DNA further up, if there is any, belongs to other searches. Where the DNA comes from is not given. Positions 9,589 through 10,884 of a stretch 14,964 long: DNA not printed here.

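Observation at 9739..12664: Overlapping gene pair: membrane-anchored single-Cys periplasmic hypothetical protein + DsbD (possible redox-protected cysteine hydrolase module)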

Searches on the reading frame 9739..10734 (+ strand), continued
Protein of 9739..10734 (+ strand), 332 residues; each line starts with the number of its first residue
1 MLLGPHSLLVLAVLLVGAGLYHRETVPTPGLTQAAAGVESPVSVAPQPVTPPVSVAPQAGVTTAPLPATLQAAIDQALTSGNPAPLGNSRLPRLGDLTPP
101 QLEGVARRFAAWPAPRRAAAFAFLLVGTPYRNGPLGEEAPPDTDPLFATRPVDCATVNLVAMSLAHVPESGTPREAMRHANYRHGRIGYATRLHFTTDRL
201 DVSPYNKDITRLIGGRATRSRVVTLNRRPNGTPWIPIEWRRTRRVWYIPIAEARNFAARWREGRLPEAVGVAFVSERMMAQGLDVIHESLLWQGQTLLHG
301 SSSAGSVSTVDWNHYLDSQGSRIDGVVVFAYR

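Call 66: search_protein_families(library=pfam, alignment_id=A3, max_evalue=0.0001)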
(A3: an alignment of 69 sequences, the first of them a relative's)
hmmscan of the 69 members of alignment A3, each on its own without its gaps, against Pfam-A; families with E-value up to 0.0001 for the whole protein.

A. member 1, L002:3863-4267:- (134 aa): 5 families
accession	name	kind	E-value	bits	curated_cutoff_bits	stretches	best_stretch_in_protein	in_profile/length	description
PF07719.23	TPR_2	-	1e-07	31.9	27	0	92-110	4-22/34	Tetratricopeptide repeat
PF13432.12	TPR_16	-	8.7e-07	29.7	32.7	0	35-86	11-62/65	Tetratricopeptide repeat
PF00515.34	TPR_1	-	6.5e-06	26.2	27.8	0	55-87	1-33/34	Tetratricopeptide repeat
PF13371.12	TPR_9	-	4.6e-05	23.8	35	0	37-87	11-61/73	Tetratricopeptide repeat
PF13431.12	TPR_17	-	6.4e-05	23.4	24.4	0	45-75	3-33/34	Tetratricopeptide repeat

B. families by the number of members that match (of 69 scanned): 75 families (the first 25 are shown)
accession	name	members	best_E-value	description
PF01058.29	Oxidored_q6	3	2.9e-29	NADH ubiquinone oxidoreductase, 20 Kd subunit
PF00691.25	OmpA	3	1.4e-18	OmpA family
PF02183.23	HALZ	3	7.3e-07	Homeobox associated leucine zipper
PF03976.20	PPK2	2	7.6e-69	Polyphosphate kinase 2 (PPK2)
PF00069.31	Pkinase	2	4.4e-48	Protein kinase domain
PF07714.23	PK_Tyr_Ser-Thr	2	4.3e-33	Protein tyrosine and serine/threonine kinase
PF06722.18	EryCIII-like_C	2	4.3e-21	Erythromycin biosynthesis protein CIII-like, C-terminal domain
PF13899.12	Thioredoxin_7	2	4.3e-14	Thioredoxin-like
PF01636.29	APH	2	4.2e-11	Phosphotransferase enzyme family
PF05257.22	CHAP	2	1.3e-10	CHAP domain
PF00085.26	Thioredoxin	2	2.7e-09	Thioredoxin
PF03109.22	ABC1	2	3.8e-09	ABC1 atypical kinase-like domain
PF03190.21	Thioredox_DsbH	2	4.6e-09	Protein of unknown function, DUF255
PF00201.24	UDPGT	2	6.6e-09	UDP-glucoronosyl and UDP-glucosyl transferase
PF13098.12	Thioredoxin_2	2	9.3e-09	Thioredoxin-like domain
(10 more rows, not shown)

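Call 68: search_protein_families(library=pfam, alignment_id=A4, max_evalue=0.0001)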
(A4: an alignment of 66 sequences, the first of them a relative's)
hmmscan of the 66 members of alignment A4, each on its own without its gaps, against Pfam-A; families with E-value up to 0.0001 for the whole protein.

A. member 1, L012:2985-5924:+ (980 aa): 3 families
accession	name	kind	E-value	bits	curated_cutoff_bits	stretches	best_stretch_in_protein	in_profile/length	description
PF00933.27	Glyco_hydro_3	-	5.5e-83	279.4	27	1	48-366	2-315/316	Glycosyl hydrolase family 3 N terminal domain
PF00144.29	Beta-lactamase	-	5.7e-70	236.5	27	1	613-948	2-323/329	Beta-lactamase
PF01915.27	Glyco_hydro_3_C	-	8.4e-10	39.4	31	1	406-572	2-174/200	Glycosyl hydrolase family 3 C-terminal domain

B. families by the number of members that match (of 66 scanned): 55 families (the first 25 are shown)
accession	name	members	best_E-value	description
PF00814.31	TsaD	13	8.2e-90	tRNA N6-adenosine threonylcarbamoyltransferase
PF00144.29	Beta-lactamase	8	5.7e-70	Beta-lactamase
PF00933.27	Glyco_hydro_3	7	3e-84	Glycosyl hydrolase family 3 N terminal domain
PF07075.17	NamZ_N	7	8e-78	Exo-beta-N-acetylmuramidase NamZ, N-terminal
PF20732.2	NamZ_C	7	1.5e-52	Exo-beta-N-acetylmuramidase NamZ, C-terminal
PF01915.27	Glyco_hydro_3_C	7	8.4e-10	Glycosyl hydrolase family 3 C-terminal domain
PF02878.22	PGM_PMM_I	2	2.1e-26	Phosphoglucomutase/phosphomannomutase, alpha/beta/alpha domain I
PF16119.10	DUF4835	2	1.6e-23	Domain of unknown function (DUF4835)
PF02879.22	PGM_PMM_II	2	3.3e-21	Phosphoglucomutase/phosphomannomutase, alpha/beta/alpha domain II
PF02880.22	PGM_PMM_III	2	9e-14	Phosphoglucomutase/phosphomannomutase, alpha/beta/alpha domain III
PF02673.24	BacA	1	2.3e-78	Bacitracin resistance protein BacA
PF03739.19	LptF_LptG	1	1.2e-72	Lipopolysaccharide export system permease LptF/LptG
PF01596.23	Methyltransf_3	1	1e-71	O-methyltransferase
PF02574.22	S-methyl_trans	1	3.4e-68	Homocysteine S-methyltransferase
PF00069.31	Pkinase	1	2.2e-43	Protein kinase domain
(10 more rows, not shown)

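Call 73: list_cluster_members(proteins=[P0001, P0093])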
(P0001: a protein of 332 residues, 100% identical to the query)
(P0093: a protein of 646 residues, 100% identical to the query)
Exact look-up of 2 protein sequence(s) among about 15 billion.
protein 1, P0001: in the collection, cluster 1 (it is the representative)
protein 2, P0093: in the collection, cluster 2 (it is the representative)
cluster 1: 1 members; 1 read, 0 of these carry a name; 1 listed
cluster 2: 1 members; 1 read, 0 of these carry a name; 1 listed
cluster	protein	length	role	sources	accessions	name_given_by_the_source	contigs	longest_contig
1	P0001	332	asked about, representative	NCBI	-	-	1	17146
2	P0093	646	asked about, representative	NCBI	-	-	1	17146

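Call 74: find_homologous_proteins(query=L001:6862-7557:+, max_evalue=1e-10)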
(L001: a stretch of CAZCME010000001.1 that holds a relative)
Query L001:6862-7557:+ (232 aa): 3 proteins with E <= 1e-10 among 900 candidates.
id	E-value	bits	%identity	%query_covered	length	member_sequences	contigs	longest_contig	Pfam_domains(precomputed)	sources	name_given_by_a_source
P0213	4.2e-148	509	100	100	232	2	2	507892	-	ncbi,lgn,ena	ncbi:MAG: hypothetical protein AAB229_03825 [Candidatus Hydrogenedentota bacterium]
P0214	9.0e-18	83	36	53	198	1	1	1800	PF11412.15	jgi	jgi:thioredoxin:protein disulfide reductase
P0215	9.0e-13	67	32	52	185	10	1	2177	PF11412.15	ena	-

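Call 75: find_encoding_contigs(protein=P0214, flank=3000, max_places=3)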
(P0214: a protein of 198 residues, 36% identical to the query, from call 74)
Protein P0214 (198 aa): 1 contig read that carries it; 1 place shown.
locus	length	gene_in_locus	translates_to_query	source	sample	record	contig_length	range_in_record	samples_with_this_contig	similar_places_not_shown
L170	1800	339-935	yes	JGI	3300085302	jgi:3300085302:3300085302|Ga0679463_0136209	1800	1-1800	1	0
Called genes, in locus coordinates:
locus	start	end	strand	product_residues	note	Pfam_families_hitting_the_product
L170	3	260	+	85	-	?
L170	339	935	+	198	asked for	PF11412:DsbD_N (weak)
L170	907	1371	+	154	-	-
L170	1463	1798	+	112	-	?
